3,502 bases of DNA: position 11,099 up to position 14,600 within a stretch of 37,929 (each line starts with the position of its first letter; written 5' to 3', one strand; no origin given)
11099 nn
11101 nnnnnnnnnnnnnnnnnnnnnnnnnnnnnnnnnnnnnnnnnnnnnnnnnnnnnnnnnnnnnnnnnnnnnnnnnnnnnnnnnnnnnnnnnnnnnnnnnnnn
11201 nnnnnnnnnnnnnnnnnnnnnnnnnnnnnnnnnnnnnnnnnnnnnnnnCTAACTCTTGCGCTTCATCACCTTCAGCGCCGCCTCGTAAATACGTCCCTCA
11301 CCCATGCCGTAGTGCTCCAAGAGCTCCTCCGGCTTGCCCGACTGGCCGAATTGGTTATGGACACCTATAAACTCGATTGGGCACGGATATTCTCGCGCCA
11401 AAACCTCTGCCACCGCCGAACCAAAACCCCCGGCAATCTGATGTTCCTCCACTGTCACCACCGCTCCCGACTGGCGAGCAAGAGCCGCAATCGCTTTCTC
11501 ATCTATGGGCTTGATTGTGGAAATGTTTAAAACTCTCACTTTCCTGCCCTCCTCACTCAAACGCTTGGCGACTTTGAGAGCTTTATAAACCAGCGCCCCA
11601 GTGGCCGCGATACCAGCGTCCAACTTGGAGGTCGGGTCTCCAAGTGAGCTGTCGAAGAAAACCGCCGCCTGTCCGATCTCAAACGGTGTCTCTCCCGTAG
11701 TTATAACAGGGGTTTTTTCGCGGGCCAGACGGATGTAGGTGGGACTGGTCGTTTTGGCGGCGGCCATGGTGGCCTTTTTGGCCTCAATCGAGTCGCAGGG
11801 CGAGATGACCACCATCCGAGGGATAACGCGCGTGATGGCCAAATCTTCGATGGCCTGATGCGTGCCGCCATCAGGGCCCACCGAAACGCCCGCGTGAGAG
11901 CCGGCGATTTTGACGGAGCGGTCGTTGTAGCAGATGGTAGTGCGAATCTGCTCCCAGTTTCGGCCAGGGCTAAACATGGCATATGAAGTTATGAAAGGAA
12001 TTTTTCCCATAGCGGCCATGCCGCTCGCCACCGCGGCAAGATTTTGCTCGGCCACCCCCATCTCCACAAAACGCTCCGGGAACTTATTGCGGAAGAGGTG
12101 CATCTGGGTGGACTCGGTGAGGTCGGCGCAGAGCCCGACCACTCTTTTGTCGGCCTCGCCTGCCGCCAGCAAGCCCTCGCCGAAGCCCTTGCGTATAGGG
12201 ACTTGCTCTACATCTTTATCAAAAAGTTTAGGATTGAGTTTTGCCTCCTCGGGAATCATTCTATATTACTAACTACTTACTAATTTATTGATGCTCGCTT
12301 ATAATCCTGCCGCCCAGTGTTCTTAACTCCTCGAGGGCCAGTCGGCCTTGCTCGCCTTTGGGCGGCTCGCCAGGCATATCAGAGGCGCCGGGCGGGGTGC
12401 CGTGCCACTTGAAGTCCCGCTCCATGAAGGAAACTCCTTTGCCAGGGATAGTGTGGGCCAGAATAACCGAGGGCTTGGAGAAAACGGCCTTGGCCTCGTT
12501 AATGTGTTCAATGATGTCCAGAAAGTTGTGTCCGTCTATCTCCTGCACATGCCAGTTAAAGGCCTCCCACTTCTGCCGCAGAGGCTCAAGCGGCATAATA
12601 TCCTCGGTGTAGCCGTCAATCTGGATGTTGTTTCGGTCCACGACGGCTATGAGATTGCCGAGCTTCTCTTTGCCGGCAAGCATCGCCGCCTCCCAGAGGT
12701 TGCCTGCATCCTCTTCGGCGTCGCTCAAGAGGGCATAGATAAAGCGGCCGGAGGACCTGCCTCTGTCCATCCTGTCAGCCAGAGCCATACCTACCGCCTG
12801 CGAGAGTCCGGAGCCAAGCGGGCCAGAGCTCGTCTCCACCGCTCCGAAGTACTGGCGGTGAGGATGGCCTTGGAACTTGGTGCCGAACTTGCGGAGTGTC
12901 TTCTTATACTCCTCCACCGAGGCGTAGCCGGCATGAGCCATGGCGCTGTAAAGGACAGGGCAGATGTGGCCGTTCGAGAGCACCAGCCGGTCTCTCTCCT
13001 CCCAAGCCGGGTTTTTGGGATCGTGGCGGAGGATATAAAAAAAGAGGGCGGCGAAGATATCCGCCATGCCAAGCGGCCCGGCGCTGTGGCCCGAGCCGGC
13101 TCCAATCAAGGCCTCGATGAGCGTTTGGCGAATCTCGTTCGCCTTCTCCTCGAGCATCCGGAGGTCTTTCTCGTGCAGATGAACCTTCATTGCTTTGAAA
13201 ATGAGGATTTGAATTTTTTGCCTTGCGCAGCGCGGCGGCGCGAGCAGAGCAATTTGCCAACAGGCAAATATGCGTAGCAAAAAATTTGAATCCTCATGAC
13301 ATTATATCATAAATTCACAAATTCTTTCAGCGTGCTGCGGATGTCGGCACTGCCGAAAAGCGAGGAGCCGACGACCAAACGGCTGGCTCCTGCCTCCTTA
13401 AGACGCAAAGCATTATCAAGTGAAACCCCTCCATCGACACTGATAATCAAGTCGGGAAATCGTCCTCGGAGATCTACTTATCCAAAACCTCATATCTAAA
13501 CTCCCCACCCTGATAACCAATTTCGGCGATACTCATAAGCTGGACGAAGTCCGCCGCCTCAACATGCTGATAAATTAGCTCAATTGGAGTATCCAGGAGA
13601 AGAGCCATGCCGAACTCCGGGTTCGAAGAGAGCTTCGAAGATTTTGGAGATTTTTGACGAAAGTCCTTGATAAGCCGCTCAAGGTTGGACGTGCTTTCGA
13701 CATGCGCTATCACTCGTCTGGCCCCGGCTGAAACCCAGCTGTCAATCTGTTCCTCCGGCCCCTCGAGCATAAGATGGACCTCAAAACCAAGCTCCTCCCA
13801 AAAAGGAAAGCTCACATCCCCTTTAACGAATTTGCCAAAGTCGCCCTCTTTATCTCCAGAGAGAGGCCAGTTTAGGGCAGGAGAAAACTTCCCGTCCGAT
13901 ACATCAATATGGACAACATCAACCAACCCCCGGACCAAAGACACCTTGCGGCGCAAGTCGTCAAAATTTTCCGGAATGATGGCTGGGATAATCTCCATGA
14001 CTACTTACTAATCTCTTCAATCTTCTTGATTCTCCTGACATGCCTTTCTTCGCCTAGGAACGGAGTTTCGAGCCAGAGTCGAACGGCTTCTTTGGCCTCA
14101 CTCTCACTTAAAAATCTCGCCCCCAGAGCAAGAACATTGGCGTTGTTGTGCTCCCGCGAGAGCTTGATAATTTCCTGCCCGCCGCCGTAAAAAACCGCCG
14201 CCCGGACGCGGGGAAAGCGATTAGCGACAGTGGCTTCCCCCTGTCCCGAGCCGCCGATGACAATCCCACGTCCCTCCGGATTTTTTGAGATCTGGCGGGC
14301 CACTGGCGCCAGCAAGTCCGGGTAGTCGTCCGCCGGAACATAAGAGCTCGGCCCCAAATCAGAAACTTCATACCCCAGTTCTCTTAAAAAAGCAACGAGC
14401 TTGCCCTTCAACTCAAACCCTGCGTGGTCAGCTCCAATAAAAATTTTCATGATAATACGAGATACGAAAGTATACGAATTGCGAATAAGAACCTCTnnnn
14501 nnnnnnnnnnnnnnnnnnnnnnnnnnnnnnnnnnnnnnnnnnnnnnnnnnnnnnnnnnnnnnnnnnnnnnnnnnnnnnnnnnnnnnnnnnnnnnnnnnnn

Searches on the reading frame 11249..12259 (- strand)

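Call 47: search_protein_families(library=pfam, proteins=[window:11249-12259:-], max_evalue=0.01)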
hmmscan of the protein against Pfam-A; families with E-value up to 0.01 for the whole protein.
window:11249-12259:- (336 aa): 4 families
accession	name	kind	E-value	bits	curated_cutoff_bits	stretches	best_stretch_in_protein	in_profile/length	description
PF02779.29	Transket_pyr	-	1.5e-38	132.7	27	1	19-183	2-172/174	Transketolase, pyrimidine binding domain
PF02780.25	Transketolase_C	-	8.3e-26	90.8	25.9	1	215-323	12-123/124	Transketolase, C-terminal domain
PF22613.1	Transketolase_C_1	-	8.7e-06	26.4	27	1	211-319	10-112/113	Transketolase-like TK C-terminal domain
PF17147.9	PFOR_II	-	5.4e-05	23.9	27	1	216-291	4-79/102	Pyruvate:ferredoxin oxidoreductase core domain II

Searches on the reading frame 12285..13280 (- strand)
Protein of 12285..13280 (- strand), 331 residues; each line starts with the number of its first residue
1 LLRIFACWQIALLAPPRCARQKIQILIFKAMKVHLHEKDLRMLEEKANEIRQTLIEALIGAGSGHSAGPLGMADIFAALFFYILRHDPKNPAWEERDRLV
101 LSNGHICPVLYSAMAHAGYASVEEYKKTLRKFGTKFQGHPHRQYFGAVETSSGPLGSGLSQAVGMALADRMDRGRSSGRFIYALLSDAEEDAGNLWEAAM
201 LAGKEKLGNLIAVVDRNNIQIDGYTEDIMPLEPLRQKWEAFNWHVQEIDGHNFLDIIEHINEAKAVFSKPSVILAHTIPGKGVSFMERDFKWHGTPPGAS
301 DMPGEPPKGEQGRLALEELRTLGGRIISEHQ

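Call 47: search_protein_families(library=pfam, proteins=[window:12285-13280:-], max_evalue=0.01)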
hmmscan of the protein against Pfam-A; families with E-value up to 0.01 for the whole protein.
window:12285-13280:- (331 aa): 2 families
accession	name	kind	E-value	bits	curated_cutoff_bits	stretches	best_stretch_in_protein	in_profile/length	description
PF00456.26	Transketolase_N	-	1e-59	202.6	22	1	45-301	4-267/334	Transketolase, thiamine diphosphate binding domain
PF13292.11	DXP_synthase_N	-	2e-08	34.3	21.2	1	35-222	10-176/274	1-deoxy-D-xylulose-5-phosphate synthase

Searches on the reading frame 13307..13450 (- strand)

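Call 47: search_protein_families(library=pfam, proteins=[window:13307-13450:-], max_evalue=0.01)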
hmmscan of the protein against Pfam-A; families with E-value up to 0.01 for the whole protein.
window:13307-13450:- (47 aa): 2 families
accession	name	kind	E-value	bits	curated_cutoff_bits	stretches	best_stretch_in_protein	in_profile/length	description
PF00834.25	Ribul_P_3_epim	-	1.8e-05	24.7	21.1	1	2-32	168-198/198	Ribulose-phosphate 3 epimerase family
PF03628.18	PapG_C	-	0.0066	16.8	20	1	2-36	56-90/108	PapG chaperone-binding domain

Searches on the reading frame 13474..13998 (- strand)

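Call 3: search_protein_families(library=pfam, proteins=[window:13474-13998:-], max_evalue=1)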
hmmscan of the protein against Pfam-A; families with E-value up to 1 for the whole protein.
window:13474-13998:- (174 aa): 1 family
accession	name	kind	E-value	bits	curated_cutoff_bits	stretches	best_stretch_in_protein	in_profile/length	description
PF00834.25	Ribul_P_3_epim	-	6.4e-18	65.3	21.1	1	3-174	2-152/198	Ribulose-phosphate 3 epimerase family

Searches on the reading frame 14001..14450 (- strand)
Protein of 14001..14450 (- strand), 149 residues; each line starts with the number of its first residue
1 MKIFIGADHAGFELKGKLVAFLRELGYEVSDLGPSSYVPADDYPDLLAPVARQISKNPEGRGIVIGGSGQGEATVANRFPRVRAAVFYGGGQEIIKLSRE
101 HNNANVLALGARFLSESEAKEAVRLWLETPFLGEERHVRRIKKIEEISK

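Call 3: search_protein_families(library=pfam, proteins=[window:14001-14450:-], max_evalue=1)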
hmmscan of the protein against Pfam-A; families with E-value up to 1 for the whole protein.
window:14001-14450:- (149 aa): 1 family
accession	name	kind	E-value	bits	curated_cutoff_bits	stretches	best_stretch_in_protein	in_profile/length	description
PF02502.23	LacAB_rpiB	-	1.5e-41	142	24.7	1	3-144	1-138/138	Ribose/Galactose Isomerase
